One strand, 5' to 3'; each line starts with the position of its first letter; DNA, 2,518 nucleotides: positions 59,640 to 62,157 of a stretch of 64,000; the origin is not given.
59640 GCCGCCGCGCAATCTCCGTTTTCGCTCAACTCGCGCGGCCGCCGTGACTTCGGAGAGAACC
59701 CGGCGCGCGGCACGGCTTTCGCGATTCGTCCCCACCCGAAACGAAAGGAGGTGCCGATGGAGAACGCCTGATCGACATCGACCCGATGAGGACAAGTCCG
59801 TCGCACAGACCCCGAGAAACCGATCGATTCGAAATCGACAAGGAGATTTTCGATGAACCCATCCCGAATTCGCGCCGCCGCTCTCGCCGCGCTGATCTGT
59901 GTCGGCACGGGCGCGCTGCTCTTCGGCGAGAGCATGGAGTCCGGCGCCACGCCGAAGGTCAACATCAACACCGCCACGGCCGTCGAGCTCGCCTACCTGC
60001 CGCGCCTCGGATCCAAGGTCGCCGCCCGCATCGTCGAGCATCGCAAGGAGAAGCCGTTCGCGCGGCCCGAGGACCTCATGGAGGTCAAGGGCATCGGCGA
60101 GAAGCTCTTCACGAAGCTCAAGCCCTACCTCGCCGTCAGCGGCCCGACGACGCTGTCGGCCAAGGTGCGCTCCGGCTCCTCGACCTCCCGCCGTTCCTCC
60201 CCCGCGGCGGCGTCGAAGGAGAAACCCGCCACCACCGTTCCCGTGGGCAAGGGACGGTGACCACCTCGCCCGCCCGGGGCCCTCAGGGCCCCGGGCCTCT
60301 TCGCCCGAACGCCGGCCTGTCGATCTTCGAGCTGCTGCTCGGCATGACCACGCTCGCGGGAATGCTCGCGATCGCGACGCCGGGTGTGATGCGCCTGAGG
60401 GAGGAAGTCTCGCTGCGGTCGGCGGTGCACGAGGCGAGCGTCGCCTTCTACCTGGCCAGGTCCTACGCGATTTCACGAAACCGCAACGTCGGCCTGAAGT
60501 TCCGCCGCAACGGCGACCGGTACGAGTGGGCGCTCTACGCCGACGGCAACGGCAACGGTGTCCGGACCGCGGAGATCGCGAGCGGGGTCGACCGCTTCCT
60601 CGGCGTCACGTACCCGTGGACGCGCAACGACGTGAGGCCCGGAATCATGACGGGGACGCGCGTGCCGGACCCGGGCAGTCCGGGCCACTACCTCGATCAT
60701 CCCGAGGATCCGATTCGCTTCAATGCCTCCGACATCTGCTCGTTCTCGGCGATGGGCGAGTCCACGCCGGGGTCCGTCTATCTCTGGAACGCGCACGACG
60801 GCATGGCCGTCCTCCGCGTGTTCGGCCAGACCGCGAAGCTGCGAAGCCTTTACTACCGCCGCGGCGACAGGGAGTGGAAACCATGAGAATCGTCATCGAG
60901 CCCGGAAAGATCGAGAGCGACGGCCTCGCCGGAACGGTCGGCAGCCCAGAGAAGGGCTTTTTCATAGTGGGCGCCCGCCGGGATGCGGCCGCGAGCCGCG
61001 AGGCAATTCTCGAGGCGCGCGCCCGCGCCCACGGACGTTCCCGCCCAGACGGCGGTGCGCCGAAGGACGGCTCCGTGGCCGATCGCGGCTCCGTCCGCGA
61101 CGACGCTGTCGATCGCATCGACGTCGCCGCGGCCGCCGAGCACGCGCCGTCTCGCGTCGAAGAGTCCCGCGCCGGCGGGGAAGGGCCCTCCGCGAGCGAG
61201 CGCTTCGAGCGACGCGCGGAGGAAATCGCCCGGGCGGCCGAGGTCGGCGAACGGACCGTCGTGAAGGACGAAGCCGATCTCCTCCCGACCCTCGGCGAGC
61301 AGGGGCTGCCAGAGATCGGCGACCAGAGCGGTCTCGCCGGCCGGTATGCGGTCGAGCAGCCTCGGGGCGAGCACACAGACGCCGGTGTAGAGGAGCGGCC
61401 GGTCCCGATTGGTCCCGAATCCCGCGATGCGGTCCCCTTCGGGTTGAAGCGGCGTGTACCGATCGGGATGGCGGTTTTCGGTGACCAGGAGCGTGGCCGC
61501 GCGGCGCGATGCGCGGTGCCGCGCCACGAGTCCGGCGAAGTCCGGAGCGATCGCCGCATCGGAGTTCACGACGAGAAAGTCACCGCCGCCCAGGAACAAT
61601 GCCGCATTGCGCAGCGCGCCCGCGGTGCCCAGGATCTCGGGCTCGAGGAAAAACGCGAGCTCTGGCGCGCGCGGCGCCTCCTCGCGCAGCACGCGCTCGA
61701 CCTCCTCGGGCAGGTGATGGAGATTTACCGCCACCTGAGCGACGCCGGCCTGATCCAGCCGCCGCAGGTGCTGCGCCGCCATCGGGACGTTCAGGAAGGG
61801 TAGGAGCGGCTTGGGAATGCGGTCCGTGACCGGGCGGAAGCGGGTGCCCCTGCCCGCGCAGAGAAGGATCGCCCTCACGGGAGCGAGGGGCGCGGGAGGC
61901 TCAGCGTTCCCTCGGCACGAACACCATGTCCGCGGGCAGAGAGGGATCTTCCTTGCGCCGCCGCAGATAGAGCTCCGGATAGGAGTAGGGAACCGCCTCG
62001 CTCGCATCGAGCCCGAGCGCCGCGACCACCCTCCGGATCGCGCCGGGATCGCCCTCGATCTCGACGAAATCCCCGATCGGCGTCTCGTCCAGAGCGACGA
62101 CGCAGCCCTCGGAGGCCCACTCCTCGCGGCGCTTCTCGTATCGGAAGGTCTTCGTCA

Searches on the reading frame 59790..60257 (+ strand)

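Call 44: search_protein_families(library=pfam, proteins=[window:59790-60257:+], max_evalue=0.001)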
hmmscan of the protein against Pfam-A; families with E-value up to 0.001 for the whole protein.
window:59790-60257:+ (156 aa): 4 families
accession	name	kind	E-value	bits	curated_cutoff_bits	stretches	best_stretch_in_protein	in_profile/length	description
PF12836.13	HHH_3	-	1.2e-21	77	27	1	55-114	4-64/65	Helix-hairpin-helix motif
PF03934.19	T2SSK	-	1.3e-05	25.9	24.2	1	57-116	1-62/63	Type II secretion system (T2SS), protein K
PF00633.29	HHH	-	5.9e-05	23.2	24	0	90-106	7-23/30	Helix-hairpin-helix motif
PF14520.12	HHH_5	-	0.00084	20.2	27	0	93-108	34-49/57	Helix-hairpin-helix domain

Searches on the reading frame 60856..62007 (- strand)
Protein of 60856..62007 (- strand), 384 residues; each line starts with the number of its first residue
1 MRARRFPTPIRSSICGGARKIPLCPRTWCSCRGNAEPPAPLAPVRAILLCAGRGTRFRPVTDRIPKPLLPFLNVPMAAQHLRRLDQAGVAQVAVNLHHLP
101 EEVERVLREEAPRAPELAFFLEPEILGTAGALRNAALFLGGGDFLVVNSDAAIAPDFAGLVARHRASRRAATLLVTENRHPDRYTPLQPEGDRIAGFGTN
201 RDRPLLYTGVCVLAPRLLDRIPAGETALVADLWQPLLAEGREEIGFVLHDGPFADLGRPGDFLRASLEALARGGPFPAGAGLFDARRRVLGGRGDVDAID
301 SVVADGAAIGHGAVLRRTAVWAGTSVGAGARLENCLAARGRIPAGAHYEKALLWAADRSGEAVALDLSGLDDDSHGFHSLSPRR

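Call 43: search_protein_families(library=pfam, proteins=[window:60856-62007:-], max_evalue=0.001)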
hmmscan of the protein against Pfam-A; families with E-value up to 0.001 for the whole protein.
window:60856-62007:- (384 aa): 2 families
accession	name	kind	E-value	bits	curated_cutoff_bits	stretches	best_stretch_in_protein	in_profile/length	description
PF00483.29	NTP_transferase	-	4.1e-24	85.9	21.2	1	46-267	2-240/245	Nucleotidyl transferase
PF12804.13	NTP_transf_3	-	1.5e-10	41.9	27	1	46-202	1-128/160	MobA-like NTP transferase domain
